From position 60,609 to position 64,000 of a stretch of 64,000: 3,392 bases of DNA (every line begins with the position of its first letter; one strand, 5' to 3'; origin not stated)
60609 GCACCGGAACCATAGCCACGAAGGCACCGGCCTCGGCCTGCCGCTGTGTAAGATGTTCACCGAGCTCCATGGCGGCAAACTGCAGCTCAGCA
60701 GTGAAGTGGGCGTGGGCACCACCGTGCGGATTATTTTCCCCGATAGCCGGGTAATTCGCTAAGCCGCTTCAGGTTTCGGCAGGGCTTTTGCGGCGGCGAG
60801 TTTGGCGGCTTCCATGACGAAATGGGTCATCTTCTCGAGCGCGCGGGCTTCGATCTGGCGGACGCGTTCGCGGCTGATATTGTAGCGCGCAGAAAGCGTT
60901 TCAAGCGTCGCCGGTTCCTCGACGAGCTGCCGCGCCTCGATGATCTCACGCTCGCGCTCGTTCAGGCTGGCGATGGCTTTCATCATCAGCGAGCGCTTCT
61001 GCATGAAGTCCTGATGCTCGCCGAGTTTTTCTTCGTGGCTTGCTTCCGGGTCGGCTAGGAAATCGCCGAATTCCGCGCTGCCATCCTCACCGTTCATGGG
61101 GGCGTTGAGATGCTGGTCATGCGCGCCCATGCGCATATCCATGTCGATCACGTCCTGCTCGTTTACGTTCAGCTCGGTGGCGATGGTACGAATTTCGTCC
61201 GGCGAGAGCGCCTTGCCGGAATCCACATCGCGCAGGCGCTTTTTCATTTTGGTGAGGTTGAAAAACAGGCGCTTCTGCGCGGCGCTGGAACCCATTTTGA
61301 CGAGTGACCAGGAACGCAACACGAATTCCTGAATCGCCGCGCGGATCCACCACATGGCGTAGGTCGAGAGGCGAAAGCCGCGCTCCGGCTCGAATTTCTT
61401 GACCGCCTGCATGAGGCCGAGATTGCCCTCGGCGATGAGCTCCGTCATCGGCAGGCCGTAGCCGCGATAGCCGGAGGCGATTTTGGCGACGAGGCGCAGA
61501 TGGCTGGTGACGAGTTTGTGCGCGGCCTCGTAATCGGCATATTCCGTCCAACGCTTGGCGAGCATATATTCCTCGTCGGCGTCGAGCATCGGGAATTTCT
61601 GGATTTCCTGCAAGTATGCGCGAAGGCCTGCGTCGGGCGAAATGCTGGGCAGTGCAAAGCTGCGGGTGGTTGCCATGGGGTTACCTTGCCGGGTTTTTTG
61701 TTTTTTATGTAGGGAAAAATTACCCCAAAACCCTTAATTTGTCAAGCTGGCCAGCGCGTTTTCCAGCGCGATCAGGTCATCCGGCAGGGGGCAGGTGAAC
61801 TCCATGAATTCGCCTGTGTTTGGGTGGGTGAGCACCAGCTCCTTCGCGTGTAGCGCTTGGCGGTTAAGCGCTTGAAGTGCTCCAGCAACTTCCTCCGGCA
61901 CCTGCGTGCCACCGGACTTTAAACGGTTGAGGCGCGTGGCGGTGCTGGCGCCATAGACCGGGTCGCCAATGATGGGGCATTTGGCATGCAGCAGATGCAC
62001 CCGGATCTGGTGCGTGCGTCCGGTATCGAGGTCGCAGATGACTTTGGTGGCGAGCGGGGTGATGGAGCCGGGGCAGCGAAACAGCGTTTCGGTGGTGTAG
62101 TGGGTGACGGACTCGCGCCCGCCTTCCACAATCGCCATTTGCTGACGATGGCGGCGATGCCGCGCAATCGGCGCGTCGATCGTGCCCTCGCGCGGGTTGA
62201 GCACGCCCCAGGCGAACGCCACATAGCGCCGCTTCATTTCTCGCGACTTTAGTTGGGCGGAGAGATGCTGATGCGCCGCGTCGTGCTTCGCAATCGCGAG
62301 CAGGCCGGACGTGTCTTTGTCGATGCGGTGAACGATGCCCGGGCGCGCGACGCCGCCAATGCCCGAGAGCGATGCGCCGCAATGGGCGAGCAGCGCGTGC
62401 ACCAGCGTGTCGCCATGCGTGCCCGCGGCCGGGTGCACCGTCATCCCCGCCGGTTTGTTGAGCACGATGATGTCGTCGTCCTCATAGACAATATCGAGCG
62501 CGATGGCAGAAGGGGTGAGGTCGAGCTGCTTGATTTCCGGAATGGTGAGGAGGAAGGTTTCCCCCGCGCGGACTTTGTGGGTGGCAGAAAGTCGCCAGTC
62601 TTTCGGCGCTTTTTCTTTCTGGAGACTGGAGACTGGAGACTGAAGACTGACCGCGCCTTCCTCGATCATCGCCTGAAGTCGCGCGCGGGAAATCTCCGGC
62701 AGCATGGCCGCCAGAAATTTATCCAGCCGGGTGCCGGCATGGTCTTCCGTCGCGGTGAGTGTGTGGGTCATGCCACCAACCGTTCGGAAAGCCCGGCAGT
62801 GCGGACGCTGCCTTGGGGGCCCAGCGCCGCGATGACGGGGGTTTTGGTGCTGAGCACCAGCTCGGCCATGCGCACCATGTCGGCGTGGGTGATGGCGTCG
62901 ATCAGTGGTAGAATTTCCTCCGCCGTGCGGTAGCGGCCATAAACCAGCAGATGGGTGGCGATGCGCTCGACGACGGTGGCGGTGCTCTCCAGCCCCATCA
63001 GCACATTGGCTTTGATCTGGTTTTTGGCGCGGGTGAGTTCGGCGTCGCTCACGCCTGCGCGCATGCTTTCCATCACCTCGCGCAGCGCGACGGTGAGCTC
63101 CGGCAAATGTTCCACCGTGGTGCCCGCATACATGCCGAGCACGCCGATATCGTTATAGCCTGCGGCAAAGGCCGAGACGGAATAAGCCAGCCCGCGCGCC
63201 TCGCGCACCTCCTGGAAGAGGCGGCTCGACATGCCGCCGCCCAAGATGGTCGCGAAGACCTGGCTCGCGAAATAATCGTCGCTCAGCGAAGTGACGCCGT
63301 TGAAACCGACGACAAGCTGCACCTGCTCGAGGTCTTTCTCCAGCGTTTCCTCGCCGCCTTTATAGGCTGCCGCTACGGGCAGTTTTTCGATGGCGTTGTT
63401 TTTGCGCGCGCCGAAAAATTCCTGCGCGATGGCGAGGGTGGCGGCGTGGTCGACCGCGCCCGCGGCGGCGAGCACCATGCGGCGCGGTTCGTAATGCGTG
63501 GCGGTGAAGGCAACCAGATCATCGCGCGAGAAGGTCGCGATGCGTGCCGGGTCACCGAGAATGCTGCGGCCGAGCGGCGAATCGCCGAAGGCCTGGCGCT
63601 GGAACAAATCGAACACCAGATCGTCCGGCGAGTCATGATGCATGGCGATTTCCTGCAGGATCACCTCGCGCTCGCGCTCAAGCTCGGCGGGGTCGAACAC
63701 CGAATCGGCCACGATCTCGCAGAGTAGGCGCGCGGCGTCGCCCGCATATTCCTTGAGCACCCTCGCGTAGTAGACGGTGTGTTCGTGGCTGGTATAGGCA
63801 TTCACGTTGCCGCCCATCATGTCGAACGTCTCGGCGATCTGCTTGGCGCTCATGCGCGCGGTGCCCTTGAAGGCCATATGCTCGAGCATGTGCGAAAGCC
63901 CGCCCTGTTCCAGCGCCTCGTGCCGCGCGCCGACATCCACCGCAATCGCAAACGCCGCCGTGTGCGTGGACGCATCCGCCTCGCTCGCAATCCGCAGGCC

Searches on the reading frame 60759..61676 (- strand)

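Call 21: search_protein_families(library=pfam, max_evalue=0.001, proteins=[window:60759-61676:-])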
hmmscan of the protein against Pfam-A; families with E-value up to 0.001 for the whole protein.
window:60759-61676:- (305 aa): 3 families
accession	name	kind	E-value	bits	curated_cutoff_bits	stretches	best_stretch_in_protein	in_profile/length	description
PF04542.20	Sigma70_r2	-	3.9e-18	65.4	24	1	55-123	1-69/71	Sigma-70 region 2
PF04545.22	Sigma70_r4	-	4.5e-16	58.5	24.1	1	234-283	1-48/50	Sigma-70, region 4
PF00140.25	Sigma70_r1_2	-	1.6e-09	38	22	1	18-43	3-28/34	Sigma-70 factor, region 1.2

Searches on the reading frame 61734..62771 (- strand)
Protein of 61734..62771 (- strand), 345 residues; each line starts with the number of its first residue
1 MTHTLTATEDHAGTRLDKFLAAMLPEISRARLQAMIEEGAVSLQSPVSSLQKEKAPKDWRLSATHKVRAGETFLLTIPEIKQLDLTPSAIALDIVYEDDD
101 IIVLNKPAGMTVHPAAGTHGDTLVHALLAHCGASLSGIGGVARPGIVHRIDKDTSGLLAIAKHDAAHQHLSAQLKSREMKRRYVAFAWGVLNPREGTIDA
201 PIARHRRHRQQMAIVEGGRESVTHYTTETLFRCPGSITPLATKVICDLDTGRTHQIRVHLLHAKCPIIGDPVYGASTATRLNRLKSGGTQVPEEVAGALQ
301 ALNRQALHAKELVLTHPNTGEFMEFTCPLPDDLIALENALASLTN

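Call 21: search_protein_families(library=pfam, max_evalue=0.001, proteins=[window:61734-62771:-])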
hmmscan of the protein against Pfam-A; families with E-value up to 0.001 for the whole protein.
window:61734-62771:- (345 aa): 2 families
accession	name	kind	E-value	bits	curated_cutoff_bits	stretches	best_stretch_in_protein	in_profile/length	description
PF00849.27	PseudoU_synth_2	-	1.2e-28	100.6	26.8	1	100-262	1-152/152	RNA pseudouridylate synthase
PF01479.30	S4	-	6.6e-05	23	22.8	1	15-42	2-29/48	S4 domain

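Call 47: find_encoding_contigs(protein=window:61734-62771:-, flank=10000, max_places=6)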
Protein window:61734-62771:- (345 aa): 2 contigs read that carry it; 1 place shown.
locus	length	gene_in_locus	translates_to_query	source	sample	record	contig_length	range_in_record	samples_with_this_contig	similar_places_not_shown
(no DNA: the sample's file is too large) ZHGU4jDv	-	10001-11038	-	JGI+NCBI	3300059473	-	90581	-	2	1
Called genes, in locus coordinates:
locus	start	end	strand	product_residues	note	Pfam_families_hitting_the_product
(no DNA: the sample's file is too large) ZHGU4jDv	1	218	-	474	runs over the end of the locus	PF01523:PmbA_TldD_1st, PF19290:PmbA_TldD_2nd, PF19289:PmbA_TldD_3rd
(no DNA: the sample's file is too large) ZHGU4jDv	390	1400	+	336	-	PF02790:COX2_TM, PF00116:COX2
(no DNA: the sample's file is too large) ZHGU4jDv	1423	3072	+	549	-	PF00115:COX1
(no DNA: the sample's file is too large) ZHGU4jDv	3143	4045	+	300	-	PF01040:UbiA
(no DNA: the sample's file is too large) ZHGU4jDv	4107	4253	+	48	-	-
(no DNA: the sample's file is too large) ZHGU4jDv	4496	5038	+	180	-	PF04442:CtaG_Cox11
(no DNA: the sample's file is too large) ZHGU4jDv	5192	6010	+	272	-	PF00510:COX3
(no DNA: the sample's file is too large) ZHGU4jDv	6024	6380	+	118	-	PF06170:DUF983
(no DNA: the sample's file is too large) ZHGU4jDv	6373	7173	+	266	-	PF02104:SURF1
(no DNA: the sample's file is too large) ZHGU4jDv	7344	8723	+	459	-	PF14821:Thr_synth_N, PF00291:PALP, PF24857:THR4_C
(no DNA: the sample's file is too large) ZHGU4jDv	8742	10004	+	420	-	PF00675:Peptidase_M16, PF05193:Peptidase_M16_C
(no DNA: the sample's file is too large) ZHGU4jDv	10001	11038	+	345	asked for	PF00849:PseudoU_synth_2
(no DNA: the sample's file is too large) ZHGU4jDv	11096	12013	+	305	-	PF00140:Sigma70_r1_2, PF04542:Sigma70_r2, PF04545:Sigma70_r4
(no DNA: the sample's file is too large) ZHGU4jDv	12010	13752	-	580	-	PF02743:dCache_1, PF00512:HisKA, PF02518:HATPase_c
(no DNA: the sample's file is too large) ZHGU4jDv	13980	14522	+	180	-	PF01757:Acyl_transf_3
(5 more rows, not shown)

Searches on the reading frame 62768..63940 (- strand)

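Call 21: search_protein_families(library=pfam, max_evalue=0.001, proteins=[window:62768-63940:-])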
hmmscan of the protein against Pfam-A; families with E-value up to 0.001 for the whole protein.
window:62768-63940:- (390 aa): 2 families
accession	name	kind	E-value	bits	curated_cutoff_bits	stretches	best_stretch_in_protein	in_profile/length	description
PF05193.26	Peptidase_M16_C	-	1.6e-42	145.9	23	1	137-308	2-180/181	Peptidase M16 inactive domain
PF00675.25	Peptidase_M16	-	7.4e-34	117.2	22.3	1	2-129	20-147/149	Insulinase (Peptidase family M16)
